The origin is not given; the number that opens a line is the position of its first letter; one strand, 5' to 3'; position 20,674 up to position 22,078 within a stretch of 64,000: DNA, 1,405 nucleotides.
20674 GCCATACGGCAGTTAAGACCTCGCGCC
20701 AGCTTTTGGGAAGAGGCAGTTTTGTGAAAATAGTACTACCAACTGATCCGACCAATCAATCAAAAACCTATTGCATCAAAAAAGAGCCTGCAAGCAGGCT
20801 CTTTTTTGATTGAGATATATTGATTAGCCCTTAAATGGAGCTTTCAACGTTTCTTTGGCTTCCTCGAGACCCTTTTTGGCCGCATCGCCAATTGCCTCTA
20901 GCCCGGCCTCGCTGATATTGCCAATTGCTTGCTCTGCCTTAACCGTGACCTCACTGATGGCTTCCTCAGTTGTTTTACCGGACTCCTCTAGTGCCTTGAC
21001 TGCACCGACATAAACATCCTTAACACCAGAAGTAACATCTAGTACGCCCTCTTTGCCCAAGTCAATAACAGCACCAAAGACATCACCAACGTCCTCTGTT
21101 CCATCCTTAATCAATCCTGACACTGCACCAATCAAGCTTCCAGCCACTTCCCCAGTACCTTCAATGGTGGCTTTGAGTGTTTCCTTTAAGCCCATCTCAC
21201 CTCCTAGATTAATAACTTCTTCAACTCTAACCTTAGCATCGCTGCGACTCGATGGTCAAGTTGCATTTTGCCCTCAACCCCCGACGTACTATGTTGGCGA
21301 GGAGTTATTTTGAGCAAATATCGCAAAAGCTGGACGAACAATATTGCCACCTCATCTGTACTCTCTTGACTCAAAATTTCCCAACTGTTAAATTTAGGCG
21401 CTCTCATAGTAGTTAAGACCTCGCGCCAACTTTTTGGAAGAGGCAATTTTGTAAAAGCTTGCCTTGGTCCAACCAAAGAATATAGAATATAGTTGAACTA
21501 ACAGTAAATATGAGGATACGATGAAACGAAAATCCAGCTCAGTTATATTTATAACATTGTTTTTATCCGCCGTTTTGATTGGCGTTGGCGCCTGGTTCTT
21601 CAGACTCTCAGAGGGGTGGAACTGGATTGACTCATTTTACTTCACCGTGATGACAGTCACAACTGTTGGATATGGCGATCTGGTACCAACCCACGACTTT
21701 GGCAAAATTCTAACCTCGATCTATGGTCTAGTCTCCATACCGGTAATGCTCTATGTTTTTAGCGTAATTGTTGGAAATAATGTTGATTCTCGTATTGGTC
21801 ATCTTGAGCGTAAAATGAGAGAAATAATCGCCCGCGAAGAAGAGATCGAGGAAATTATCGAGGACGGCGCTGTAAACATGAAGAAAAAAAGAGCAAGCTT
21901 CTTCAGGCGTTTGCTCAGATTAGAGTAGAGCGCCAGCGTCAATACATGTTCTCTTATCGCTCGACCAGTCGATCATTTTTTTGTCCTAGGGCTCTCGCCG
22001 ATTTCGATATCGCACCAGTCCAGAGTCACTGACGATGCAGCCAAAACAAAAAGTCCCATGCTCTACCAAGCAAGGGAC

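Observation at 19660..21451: Three-copy family of a conserved promoter plus structured ~55-nt leader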

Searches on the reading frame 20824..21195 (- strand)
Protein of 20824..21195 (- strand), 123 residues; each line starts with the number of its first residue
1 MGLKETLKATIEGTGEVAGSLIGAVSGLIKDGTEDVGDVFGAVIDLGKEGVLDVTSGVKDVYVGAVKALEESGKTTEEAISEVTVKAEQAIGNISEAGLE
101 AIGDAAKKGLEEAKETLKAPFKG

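Call 15: search_protein_families(library=pfam, proteins=[window:20824-21195:-], max_evalue=0.01)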
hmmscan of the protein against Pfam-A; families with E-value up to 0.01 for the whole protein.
window:20824-21195:- (123 aa): 0 families

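Call 28: find_homologous_proteins(query=window:20824-21195:-)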
Query window:20824-21195:- (123 aa): 70 proteins with E <= 0.001 among 137 candidates.
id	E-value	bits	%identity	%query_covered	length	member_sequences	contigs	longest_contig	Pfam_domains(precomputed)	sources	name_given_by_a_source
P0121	2.4e-44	168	69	99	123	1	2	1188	-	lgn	-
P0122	9.2e-44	166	70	98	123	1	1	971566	-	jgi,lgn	jgi:phage-related protein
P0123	2.1e-42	162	68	98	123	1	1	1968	-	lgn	-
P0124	2.5e-42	162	72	99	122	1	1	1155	-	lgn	-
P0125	6.0e-42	160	70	96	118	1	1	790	-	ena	-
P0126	6.1e-42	160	66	99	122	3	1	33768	-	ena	-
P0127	6.1e-42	160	66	99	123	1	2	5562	-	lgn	-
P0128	7.7e-42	160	68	98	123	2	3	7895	-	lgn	-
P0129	1.4e-41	159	69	99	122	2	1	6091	-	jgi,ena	-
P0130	4.8e-41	157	69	99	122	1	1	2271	-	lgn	-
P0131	6.3e-41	157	67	99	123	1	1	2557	-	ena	-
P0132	8.4e-41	157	68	99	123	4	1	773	-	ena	-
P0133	1.0e-40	156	64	98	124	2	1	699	-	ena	-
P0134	1.1e-40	156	66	99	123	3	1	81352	-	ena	-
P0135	1.1e-40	156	68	98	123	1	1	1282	-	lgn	-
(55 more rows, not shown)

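Call 30: find_encoding_contigs(protein=P0122, flank=10000, max_places=3)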
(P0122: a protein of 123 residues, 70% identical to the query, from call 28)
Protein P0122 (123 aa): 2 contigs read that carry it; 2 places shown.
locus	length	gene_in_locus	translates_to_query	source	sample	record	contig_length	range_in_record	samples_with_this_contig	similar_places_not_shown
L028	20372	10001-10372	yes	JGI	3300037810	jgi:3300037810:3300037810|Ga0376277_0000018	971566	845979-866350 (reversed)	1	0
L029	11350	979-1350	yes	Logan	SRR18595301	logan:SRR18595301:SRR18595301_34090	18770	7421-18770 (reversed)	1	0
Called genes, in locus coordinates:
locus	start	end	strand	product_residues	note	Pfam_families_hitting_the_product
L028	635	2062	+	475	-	-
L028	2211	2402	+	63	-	-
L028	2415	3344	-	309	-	PF01326:PPDK_N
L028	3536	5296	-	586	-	PF13432:TPR_16 (faint), PF13181:TPR_8 (faint), PF07719:TPR_2 (faint), PF00515:TPR_1 (faint), PF13428:TPR_14 (faint)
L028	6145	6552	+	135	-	PF03073:TspO_MBR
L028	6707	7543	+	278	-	-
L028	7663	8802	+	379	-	PF13353:Fer4_12 (weak), PF04055:Radical_SAM, PF13186:SPASM (weak)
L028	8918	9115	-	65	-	-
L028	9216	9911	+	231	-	PF12705:PDDEXK_1, PF01930:Cas_Cas4 (weak)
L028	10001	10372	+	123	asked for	-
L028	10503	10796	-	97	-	-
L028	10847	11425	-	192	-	-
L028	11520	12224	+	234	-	-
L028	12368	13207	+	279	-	-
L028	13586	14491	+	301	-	PF00291:PALP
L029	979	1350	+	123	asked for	-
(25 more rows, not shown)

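Call 31: find_encoding_contigs(protein=P0124, flank=5000, max_places=3)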
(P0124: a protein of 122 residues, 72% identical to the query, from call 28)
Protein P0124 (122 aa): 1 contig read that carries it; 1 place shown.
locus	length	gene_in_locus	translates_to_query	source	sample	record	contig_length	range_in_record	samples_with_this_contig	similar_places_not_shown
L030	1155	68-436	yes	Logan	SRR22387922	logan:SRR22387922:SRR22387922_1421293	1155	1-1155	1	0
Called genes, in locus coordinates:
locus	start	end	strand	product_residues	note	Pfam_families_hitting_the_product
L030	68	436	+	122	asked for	-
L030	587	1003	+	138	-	-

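Call 32: find_encoding_contigs(protein=P0121, flank=5000, max_places=3)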
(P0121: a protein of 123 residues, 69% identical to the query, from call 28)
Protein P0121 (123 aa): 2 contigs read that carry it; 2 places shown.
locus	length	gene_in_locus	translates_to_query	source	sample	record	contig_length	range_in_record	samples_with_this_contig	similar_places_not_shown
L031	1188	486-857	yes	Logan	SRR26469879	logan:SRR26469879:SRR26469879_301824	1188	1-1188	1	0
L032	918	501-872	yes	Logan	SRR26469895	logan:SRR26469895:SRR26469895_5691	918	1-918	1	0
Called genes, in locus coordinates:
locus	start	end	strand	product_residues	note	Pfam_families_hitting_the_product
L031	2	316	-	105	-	?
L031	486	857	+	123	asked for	-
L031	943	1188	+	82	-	?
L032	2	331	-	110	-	?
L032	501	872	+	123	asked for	-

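Call 72: search_protein_families(library=padloc, proteins=[window:20824-21195:-], max_evalue=0.01)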
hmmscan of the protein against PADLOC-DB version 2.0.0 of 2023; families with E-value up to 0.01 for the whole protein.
window:20824-21195:- (123 aa): 0 families

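Call 73: search_protein_families(library=phrogs, proteins=[window:20824-21195:-], max_evalue=0.01)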
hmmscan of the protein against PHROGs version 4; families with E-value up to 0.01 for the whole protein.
window:20824-21195:- (123 aa): 0 families

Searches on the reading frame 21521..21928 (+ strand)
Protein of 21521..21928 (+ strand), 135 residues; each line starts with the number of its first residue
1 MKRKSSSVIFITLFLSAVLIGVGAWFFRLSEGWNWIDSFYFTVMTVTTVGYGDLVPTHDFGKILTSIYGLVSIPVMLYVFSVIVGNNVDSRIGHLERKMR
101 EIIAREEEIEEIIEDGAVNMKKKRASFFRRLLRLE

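Call 15: search_protein_families(library=pfam, proteins=[window:21521-21928:+], max_evalue=0.01)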
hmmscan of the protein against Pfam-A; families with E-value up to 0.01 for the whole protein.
window:21521-21928:+ (135 aa): 2 families
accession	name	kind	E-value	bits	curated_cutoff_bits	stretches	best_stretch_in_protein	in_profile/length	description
PF07885.22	Ion_trans_2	-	6.9e-20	71.1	22.5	1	18-84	4-74/79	Ion channel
PF18415.6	HKR_ArcB_TM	-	0.0048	17.9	27.3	1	63-92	41-71/75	Histidine kinase receptor ArcB trans-membrane domain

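Call 72: search_protein_families(library=padloc, proteins=[window:21521-21928:+], max_evalue=0.01)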
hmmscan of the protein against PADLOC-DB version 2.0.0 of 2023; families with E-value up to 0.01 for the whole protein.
window:21521-21928:+ (135 aa): 0 families

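Call 73: search_protein_families(library=phrogs, proteins=[window:21521-21928:+], max_evalue=0.01)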
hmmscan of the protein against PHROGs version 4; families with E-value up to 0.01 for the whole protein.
window:21521-21928:+ (135 aa): 3 families
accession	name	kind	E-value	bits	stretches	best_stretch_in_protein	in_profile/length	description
phrog_7872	-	unknown function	4.8e-12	46.8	1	10-120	135-251/254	-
phrog_14690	-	other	7.6e-12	46.3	1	11-91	13-94/122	cAMP-dependent Kef-type K+ transporter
phrog_15350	-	unknown function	8.1e-06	25.9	1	34-80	440-486/494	-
